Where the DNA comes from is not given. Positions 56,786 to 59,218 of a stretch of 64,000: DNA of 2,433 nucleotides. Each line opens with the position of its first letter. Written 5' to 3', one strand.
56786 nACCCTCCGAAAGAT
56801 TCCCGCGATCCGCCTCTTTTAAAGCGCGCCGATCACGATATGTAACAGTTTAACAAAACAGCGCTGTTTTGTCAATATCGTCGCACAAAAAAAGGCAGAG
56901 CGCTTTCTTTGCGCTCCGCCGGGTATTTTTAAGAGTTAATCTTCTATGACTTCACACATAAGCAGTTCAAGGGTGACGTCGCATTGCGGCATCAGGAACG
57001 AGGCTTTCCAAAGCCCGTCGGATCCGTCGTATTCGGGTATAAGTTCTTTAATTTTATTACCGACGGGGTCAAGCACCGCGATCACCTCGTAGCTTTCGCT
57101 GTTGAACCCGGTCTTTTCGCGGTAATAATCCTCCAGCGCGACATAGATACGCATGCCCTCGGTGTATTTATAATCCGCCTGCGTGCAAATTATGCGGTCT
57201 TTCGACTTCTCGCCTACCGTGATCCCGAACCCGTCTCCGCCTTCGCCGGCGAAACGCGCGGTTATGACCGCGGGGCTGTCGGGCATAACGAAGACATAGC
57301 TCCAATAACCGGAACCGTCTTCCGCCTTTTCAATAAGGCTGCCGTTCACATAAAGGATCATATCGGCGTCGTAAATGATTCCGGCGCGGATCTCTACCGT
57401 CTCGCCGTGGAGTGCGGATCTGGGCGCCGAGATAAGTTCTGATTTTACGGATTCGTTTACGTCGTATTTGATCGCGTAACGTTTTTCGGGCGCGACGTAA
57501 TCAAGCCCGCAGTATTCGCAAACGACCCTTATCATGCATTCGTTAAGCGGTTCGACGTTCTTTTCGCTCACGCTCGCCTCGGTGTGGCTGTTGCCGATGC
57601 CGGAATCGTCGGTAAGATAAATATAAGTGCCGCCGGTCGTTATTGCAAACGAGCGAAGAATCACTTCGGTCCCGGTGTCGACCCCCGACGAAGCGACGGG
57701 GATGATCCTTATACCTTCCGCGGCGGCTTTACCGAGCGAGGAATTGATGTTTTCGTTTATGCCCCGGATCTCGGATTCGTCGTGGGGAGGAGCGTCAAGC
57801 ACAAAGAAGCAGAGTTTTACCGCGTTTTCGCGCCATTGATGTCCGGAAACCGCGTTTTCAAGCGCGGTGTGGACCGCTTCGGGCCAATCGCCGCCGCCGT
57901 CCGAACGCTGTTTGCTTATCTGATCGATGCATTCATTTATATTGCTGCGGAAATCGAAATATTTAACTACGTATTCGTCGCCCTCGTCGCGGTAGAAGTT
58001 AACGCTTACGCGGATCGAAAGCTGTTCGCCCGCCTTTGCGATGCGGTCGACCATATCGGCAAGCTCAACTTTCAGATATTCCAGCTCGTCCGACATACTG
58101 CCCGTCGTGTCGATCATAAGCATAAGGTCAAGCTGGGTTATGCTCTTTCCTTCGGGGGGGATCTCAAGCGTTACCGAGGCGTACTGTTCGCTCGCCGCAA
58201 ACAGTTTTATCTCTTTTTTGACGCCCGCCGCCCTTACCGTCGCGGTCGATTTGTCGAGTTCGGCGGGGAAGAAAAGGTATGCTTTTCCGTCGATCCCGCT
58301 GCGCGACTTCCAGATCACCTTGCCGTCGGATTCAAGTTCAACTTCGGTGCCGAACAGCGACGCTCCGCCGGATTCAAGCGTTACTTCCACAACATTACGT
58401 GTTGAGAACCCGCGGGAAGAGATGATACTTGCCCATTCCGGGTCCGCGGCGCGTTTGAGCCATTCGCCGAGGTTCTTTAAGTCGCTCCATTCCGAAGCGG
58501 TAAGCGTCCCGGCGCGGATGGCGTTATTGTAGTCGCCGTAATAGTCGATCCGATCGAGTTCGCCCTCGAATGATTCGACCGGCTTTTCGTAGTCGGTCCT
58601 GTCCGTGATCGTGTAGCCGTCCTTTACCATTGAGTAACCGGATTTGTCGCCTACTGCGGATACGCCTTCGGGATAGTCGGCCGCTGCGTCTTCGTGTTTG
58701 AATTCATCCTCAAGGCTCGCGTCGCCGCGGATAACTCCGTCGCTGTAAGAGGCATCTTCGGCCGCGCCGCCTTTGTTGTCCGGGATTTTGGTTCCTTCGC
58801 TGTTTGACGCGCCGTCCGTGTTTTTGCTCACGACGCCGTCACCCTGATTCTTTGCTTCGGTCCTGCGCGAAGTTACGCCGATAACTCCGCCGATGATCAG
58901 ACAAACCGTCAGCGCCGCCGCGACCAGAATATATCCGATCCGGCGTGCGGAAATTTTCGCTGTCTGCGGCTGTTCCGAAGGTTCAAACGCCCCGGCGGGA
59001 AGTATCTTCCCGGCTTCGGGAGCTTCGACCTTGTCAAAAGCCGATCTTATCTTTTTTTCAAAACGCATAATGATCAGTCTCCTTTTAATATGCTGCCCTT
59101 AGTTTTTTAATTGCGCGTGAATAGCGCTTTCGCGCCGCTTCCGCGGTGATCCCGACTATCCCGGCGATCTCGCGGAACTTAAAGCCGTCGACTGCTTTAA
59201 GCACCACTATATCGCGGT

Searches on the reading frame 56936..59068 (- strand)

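Call 13: search_protein_families(library=pfam, proteins=[window:56936-59068:-])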
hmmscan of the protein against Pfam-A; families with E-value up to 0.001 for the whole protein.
window:56936-59068:- (710 aa): 3 families
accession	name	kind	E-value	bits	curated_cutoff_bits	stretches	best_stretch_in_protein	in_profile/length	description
PF00092.34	VWA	-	1e-09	39.3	23.8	1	314-487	1-163/174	von Willebrand factor type A domain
PF25106.1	VWA_4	-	4.3e-09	36.6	27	1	315-442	2-120/169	von Willebrand factor A domain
PF20782.3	TssR_VWA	-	0.00071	19.1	25.7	0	309-388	44-123/304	TssR protein VWA domain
